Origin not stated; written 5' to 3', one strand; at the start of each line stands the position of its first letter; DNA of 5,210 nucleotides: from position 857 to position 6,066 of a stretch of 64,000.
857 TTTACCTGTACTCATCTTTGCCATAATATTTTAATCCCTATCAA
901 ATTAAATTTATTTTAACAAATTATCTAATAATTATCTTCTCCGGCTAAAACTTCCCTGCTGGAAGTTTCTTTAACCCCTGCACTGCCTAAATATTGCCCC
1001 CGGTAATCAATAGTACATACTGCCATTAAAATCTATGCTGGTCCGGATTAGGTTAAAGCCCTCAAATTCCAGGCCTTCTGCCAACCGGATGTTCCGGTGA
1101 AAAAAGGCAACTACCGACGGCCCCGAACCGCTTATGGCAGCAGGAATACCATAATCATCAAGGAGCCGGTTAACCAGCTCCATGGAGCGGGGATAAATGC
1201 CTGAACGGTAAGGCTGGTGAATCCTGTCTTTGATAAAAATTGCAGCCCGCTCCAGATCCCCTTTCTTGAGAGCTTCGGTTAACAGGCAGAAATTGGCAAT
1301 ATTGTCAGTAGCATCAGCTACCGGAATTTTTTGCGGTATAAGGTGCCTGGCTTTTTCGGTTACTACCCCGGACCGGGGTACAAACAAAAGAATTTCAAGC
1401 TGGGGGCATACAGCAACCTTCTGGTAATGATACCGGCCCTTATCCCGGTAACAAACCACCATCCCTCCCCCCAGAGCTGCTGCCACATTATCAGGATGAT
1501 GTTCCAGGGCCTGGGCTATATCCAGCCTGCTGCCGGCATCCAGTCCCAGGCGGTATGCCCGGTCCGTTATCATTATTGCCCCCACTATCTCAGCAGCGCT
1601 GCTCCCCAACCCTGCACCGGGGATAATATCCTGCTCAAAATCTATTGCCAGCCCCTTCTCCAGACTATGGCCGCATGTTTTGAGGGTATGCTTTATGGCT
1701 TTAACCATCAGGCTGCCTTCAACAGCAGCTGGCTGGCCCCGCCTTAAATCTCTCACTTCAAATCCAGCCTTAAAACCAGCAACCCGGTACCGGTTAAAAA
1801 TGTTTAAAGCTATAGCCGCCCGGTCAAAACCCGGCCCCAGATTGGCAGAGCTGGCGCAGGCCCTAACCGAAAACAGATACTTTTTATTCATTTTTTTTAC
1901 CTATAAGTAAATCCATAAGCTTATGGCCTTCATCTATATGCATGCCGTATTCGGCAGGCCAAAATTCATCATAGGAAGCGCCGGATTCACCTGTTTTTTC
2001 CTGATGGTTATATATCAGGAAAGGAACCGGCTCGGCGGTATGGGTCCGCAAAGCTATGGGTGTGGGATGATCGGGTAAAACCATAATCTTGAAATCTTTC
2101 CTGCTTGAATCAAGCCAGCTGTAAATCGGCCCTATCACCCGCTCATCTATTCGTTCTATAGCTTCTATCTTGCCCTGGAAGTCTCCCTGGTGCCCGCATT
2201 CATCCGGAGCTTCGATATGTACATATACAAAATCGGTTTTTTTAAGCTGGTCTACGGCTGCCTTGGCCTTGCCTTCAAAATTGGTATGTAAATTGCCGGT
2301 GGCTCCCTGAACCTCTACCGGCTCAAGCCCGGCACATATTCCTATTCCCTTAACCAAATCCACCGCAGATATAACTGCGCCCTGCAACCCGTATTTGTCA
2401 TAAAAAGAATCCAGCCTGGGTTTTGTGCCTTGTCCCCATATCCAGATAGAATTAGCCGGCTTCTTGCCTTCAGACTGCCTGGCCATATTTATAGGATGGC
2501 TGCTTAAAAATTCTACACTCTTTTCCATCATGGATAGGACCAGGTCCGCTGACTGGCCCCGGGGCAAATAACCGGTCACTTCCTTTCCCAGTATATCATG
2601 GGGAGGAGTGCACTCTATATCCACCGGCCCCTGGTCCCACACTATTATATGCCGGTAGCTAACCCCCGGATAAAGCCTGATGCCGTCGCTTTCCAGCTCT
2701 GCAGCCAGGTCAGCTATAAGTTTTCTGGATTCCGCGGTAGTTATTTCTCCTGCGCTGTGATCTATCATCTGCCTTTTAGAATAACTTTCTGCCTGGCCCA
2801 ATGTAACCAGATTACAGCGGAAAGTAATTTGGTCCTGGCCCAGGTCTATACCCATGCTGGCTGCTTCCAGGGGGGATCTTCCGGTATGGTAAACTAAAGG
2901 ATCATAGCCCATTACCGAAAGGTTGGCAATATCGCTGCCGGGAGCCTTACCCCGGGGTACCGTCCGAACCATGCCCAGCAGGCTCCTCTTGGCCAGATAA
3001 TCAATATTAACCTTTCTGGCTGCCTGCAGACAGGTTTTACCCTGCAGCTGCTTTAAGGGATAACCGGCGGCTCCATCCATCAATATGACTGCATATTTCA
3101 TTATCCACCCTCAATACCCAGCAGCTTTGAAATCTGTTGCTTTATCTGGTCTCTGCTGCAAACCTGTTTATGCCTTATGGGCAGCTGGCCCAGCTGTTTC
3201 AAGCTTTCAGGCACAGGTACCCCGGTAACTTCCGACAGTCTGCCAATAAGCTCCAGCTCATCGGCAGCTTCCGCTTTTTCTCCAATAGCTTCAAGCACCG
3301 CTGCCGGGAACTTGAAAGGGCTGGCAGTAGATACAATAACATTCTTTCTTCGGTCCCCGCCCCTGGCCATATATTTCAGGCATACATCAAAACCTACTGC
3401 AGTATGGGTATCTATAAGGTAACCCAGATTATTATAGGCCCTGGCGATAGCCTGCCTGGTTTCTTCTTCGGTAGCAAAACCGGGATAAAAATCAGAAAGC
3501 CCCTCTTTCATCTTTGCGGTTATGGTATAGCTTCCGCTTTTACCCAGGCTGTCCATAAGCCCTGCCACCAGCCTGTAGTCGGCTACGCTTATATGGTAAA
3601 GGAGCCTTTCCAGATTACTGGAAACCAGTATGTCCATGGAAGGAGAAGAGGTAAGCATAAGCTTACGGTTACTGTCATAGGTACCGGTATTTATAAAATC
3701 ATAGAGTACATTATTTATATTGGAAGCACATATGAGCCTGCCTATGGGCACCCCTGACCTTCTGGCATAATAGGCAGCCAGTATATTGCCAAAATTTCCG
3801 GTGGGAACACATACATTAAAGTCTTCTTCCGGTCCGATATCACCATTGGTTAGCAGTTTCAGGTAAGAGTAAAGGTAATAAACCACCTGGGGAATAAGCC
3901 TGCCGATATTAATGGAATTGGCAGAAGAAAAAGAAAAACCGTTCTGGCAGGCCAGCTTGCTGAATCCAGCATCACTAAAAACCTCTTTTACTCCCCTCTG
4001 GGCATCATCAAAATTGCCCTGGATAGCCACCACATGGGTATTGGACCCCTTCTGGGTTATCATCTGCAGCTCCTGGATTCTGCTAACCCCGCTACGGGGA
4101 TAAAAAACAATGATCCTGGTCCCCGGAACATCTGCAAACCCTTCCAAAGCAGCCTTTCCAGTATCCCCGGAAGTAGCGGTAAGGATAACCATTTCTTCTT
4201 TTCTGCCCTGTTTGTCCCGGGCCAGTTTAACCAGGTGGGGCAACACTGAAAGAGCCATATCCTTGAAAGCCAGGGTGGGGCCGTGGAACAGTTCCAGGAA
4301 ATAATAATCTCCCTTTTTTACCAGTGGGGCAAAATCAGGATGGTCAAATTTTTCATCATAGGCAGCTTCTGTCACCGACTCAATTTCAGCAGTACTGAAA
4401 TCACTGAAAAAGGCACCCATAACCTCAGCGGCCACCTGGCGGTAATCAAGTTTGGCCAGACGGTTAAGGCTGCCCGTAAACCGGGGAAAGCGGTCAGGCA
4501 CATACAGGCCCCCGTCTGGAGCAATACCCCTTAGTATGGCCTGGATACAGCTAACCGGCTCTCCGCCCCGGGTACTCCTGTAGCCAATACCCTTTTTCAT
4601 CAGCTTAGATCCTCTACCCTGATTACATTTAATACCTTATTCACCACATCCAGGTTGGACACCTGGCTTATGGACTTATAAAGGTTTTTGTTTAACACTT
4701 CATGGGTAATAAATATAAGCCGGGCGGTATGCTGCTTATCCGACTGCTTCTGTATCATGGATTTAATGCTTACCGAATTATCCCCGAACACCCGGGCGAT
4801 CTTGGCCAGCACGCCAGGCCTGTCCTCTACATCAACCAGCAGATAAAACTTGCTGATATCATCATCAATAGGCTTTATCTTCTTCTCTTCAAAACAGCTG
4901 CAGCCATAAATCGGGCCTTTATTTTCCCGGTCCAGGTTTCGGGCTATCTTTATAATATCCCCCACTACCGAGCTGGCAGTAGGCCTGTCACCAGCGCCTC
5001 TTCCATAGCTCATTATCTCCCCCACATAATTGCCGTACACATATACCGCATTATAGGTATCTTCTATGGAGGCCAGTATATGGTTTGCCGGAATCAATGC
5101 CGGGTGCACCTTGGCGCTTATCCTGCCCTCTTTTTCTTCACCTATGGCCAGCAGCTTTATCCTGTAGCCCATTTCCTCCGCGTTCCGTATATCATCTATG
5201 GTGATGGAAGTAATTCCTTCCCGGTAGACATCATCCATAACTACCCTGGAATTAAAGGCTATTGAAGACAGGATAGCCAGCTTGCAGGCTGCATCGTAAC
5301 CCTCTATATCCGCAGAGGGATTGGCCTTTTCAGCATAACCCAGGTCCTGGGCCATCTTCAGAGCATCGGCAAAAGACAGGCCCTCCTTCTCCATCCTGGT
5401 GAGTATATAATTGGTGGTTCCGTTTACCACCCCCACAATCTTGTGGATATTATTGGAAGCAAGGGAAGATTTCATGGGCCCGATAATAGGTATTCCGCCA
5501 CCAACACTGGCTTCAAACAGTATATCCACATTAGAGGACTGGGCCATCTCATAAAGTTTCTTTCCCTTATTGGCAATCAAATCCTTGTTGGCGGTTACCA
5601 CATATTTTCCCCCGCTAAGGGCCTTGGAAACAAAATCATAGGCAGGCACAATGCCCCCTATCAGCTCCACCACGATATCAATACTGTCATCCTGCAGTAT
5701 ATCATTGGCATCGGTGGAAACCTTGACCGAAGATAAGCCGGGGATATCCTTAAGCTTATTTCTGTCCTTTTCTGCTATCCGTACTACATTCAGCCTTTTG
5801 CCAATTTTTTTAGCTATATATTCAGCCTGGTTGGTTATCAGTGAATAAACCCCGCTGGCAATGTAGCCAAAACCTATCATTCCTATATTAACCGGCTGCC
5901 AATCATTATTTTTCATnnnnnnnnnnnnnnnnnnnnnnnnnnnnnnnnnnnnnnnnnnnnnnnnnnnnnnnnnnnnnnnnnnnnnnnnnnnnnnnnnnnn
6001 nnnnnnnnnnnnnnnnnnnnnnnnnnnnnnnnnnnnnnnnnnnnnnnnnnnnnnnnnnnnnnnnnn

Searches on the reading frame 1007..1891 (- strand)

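Call 37: search_protein_families(library=pfam, proteins=[window:1007-1891:-], max_evalue=0.00001)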
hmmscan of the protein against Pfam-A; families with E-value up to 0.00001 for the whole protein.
window:1007-1891:- (294 aa): 2 families
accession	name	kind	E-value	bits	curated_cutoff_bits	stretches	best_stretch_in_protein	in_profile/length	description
PF00288.32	GHMP_kinases_N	-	1.1e-13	51.6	22.3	1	61-143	2-87/87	GHMP kinases N terminal domain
PF08544.19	GHMP_kinases_C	-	9.7e-08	32.8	21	1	205-265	2-67/85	GHMP kinases C terminal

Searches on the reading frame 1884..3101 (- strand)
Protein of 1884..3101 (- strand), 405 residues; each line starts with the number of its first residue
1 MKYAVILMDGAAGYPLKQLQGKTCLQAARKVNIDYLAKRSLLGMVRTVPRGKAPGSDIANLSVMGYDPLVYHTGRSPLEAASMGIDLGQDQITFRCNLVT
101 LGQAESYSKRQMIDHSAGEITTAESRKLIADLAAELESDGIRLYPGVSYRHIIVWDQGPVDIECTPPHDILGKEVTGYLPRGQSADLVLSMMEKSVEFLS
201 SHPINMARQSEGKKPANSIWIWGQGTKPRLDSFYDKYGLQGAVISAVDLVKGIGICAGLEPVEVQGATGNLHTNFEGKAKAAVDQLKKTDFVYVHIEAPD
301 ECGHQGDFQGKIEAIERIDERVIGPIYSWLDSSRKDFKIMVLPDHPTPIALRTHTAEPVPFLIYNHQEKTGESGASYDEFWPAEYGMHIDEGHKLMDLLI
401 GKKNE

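Call 37: search_protein_families(library=pfam, proteins=[window:1884-3101:-], max_evalue=0.00001)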
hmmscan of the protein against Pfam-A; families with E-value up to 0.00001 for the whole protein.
window:1884-3101:- (405 aa): 2 families
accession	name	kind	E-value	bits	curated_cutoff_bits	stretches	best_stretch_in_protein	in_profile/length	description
PF10143.14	PhosphMutase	-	1.2e-57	194.9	21.5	1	37-205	1-170/170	2,3-bisphosphoglycerate-independent phosphoglycerate mutase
PF01676.23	Metalloenzyme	-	1.7e-42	146.1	24.3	1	1-373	1-230/252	Metalloenzyme superfamily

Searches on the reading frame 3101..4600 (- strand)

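Call 37: search_protein_families(library=pfam, proteins=[window:3101-4600:-], max_evalue=0.00001)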
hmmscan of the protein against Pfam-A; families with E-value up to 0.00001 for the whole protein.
window:3101-4600:- (499 aa): 3 families
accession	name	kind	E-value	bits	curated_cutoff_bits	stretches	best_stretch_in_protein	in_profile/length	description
PF14821.11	Thr_synth_N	-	2.8e-20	72.7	25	1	7-81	2-79/79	Threonine synthase N terminus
PF00291.31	PALP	-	3.8e-15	56.4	35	1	99-423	24-290/295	Pyridoxal-phosphate dependent enzyme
PF24857.1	THR4_C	-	6.3e-09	36.3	27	1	400-448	1-50/85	Threonine synthase, C-terminal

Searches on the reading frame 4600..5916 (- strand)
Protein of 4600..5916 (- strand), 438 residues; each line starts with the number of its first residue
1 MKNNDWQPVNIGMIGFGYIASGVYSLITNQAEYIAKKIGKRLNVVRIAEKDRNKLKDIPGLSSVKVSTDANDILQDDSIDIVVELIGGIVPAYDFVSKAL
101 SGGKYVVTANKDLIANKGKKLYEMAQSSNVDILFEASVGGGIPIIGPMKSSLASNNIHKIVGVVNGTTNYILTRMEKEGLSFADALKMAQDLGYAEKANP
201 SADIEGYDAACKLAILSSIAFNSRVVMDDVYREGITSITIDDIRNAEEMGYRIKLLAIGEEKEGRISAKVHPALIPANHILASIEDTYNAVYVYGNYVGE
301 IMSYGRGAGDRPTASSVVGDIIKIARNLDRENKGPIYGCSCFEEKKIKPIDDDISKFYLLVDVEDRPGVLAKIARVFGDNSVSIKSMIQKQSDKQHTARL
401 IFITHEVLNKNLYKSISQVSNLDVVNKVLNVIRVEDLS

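Call 37: search_protein_families(library=pfam, proteins=[window:4600-5916:-], max_evalue=0.00001)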
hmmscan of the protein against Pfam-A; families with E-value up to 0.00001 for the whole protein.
window:4600-5916:- (438 aa): 4 families
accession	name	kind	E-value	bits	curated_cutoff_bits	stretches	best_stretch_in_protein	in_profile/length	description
PF00742.24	Homoserine_dh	-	6.4e-64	215.4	22.9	1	143-322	1-173/173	Homoserine dehydrogenase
PF03447.22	NAD_binding_3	-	2.9e-16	60.7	24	1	15-135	1-116/116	Homoserine dehydrogenase, NAD binding domain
PF01842.31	ACT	-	1.9e-11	43.9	27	1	358-411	2-53/66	ACT domain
PF22629.2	ACT_AHAS_ss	-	2.9e-06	27.8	27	1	359-425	1-65/67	AHAS small subunit-like ACT domain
